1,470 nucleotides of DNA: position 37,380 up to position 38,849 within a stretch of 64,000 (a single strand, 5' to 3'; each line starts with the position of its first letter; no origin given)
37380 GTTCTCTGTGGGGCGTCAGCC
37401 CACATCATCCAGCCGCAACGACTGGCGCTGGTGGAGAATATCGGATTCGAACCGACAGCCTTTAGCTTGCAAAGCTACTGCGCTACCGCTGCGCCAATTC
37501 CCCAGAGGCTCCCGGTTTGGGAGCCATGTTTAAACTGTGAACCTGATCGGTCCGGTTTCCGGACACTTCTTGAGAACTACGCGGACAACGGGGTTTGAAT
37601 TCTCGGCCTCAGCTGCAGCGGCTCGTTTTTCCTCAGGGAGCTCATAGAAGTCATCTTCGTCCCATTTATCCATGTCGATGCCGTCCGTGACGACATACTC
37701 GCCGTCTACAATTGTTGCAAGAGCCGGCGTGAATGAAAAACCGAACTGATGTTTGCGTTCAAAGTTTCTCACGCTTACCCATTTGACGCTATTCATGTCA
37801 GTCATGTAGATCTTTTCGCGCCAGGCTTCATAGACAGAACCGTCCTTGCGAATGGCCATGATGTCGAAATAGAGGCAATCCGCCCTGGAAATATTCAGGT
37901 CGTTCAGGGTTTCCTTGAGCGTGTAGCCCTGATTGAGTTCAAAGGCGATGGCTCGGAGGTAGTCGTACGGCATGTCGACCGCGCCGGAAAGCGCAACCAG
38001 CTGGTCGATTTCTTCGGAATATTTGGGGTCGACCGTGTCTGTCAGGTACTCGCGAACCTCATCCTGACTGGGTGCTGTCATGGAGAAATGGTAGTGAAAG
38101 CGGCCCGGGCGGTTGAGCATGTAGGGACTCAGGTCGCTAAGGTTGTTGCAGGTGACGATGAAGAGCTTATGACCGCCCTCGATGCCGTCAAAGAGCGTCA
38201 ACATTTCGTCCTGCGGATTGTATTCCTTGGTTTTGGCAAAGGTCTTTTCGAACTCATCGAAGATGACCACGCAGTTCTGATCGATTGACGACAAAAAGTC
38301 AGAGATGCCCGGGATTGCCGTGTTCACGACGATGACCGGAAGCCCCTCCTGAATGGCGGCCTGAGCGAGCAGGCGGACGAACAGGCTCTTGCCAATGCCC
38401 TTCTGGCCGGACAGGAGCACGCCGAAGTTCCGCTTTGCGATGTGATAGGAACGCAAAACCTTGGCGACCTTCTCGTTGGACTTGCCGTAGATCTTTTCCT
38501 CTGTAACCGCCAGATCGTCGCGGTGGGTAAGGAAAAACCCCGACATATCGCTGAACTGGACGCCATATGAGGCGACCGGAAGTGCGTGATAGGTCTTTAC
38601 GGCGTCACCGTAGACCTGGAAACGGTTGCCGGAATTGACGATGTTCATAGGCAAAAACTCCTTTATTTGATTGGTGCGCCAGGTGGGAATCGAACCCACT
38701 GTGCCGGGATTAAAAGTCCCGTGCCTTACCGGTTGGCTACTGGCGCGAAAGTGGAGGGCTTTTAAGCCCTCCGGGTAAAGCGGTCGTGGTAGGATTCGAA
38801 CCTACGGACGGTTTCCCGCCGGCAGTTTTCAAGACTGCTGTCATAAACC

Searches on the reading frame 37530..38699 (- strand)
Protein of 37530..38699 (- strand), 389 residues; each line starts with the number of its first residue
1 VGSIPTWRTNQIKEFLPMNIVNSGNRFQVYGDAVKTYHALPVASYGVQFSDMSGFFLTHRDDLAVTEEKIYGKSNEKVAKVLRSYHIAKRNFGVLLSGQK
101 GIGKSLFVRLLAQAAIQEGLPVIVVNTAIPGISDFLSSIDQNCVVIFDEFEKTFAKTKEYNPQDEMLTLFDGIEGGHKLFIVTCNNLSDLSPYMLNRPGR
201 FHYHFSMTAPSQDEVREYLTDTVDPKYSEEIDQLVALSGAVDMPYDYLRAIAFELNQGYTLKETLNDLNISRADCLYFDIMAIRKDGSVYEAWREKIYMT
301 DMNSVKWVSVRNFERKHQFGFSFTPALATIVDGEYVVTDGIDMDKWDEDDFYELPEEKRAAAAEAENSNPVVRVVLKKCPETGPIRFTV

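Call 10: search_protein_families(library=pfam, proteins=[window:37530-38699:-], max_evalue=0.01)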
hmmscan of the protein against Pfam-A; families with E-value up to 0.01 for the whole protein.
window:37530-38699:- (389 aa): 8 families
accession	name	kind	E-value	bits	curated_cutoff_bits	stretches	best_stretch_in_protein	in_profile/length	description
PF00004.35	AAA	-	3e-11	44.3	21.2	1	94-205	1-127/131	ATPase family associated with various cellular activities (AAA)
PF20720.3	nSTAND3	-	2.7e-07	30.8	27.2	1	86-185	12-111/155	Novel STAND NTPase 3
PF00910.28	RNA_helicase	-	1.6e-05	25.8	21.5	1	94-161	1-66/105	RNA helicase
PF05673.19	DUF815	-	2.3e-05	24.1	23.8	1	73-150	35-116/249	Protein of unknown function (DUF815)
PF05729.18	NACHT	-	0.00091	19.5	26.7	0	94-121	3-30/167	NACHT domain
PF00158.32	Sigma54_activat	-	0.00095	19.3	20.2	1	78-128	9-59/168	Sigma-54 interaction domain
PF13191.12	AAA_16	-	0.0024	18.9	32.6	1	93-126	26-57/167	AAA ATPase domain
PF14532.12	Sigma54_activ_2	-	0.006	17.3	25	0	86-153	16-81/138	Sigma-54 interaction domain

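Call 11: search_protein_families(library=phrogs, proteins=[window:37530-38699:-], max_evalue=0.001)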
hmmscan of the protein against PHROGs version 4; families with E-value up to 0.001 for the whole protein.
window:37530-38699:- (389 aa): 6 families
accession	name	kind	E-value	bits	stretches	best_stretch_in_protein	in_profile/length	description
phrog_2376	-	other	9.6e-105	351.9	1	18-359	1-338/363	ATPase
phrog_10440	-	unknown function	6.8e-08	32.4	1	88-216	231-360/483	-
phrog_10401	-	other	4.5e-06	26.7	1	140-209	517-586/667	ATPase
phrog_7485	-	unknown function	0.00012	22.1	1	92-236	228-388/430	-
phrog_3757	-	unknown function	0.00087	19.8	0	77-151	113-194/367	-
phrog_168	-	DNA, RNA and nucleotide metabolism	0.00099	19.9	0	89-224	40-175/314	clamp loader of DNA polymerase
